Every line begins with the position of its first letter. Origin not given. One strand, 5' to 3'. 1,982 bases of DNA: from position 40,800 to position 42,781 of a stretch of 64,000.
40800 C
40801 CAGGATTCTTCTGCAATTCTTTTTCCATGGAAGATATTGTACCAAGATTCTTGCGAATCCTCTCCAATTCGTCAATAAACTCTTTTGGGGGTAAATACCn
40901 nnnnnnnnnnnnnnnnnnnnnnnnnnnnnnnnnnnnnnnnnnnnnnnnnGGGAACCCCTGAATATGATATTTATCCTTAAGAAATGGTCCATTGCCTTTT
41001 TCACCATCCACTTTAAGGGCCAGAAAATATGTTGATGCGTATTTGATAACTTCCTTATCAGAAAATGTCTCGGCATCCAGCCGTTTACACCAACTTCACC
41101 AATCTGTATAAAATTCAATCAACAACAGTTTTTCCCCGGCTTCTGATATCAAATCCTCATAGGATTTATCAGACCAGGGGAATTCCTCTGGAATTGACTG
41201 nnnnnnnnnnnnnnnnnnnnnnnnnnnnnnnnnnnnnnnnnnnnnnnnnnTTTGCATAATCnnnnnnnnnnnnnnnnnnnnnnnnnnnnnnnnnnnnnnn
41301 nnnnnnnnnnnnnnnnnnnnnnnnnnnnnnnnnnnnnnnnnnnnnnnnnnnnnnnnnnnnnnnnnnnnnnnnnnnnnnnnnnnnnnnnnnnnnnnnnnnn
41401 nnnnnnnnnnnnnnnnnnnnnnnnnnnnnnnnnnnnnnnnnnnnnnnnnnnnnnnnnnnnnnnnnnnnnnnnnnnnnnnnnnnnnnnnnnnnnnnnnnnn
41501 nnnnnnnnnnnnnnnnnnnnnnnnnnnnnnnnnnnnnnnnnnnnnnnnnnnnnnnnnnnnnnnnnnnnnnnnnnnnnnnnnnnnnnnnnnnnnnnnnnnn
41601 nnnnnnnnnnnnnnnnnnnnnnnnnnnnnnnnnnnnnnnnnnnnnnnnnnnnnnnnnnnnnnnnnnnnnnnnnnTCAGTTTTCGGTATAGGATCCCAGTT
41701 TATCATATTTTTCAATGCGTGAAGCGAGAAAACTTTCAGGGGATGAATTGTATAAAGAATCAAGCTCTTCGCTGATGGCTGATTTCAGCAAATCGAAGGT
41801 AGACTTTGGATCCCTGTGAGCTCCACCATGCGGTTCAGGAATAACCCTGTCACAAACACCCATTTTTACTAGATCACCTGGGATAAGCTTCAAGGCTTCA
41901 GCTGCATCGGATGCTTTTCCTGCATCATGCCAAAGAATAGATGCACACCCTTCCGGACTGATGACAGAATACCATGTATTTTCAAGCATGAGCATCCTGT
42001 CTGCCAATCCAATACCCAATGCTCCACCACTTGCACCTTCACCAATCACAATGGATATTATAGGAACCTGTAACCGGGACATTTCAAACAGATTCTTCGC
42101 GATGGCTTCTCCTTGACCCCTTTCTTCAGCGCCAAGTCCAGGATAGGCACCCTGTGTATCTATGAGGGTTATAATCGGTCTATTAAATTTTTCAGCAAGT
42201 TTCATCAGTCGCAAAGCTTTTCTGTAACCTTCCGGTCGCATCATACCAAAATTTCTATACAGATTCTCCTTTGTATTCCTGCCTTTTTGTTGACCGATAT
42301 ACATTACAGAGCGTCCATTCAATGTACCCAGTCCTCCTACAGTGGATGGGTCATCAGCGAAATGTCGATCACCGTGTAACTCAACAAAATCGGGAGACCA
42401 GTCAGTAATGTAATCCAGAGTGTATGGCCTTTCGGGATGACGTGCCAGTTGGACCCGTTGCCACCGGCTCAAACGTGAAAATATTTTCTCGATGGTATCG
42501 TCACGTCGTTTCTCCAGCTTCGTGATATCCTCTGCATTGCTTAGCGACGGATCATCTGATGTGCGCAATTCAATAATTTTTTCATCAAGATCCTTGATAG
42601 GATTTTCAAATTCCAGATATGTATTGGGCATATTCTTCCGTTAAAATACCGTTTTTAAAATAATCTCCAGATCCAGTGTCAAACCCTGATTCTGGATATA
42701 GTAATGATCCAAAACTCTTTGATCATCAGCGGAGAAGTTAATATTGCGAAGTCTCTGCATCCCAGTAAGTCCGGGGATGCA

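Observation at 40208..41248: In-frame UGA at the first cysteine of a thioredoxin CxxC motif: a selenoprotein gene hidden by ORF calling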

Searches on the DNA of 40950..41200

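Call 61: search_rna_families(source=window, start=40950, end=41200, threshold=evalue, max_evalue=10)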
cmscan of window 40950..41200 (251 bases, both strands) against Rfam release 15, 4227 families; matches with E-value up to 10: 3.
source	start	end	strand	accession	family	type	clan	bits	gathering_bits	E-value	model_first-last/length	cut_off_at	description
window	41075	41129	-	RF01312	sR9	Gene; snRNA; snoRNA; CD-box;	-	15.8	36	1.1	1-55/55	no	Small nucleolar RNA sR9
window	41024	41070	+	RF02823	LPR69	Gene; sRNA;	-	15.4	40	0.65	1-82/82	no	Legionella RNA 69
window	41122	41165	-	RF01300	snoU49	Gene; snRNA; snoRNA; CD-box;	CL00062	12.3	35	10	1-65/65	no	Small nucleolar RNA U49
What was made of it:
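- Tried and rejected: A permissive Rfam search of the SECIS region gave only chance-level hits (call 61).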

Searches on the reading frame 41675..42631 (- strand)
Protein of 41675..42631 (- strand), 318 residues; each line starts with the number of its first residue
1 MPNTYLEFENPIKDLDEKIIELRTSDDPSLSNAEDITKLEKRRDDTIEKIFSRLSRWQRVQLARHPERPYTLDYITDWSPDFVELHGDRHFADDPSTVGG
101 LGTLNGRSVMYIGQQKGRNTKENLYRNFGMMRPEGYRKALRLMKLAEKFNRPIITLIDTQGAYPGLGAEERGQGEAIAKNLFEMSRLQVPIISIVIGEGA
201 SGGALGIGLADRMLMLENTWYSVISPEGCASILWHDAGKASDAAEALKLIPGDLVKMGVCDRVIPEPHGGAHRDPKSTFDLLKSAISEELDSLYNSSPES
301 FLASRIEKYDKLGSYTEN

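Call 8: search_protein_families(library=pfam, proteins=[window:41675-42631:-], max_evalue=0.01)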
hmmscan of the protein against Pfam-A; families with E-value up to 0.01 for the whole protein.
window:41675-42631:- (318 aa): 2 families
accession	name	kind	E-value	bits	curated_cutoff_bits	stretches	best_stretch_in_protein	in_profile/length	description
PF03255.19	ACCA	-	4.5e-139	463.4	23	1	5-313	1-310/310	Acetyl co-enzyme A carboxylase carboxyltransferase-like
PF01039.27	Carboxyl_trans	-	2.4e-16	59.9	22.3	1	95-243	282-426/493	Carboxyl transferase domain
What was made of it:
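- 41262..42631 (-): Upstream co-oriented genes accA (42631..41675) and a 4HBT thioesterase (41675..41262), 13 nt from the start of the selenoprotein gene: probable operon. Pfam, call 8.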

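Call 45: list_cluster_members(proteins=[P0001, window:41675-42631:-])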
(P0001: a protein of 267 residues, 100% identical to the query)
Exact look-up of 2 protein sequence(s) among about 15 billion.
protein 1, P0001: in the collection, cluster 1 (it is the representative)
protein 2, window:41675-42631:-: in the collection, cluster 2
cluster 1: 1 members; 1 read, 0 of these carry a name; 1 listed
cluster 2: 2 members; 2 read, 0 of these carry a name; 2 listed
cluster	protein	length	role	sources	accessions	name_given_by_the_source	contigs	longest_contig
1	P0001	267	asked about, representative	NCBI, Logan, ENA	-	-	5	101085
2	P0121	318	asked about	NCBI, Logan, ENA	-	-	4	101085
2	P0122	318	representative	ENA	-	-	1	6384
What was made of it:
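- Tried and rejected: The cluster look-up gave no accession or organism name for the source record (call 45).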
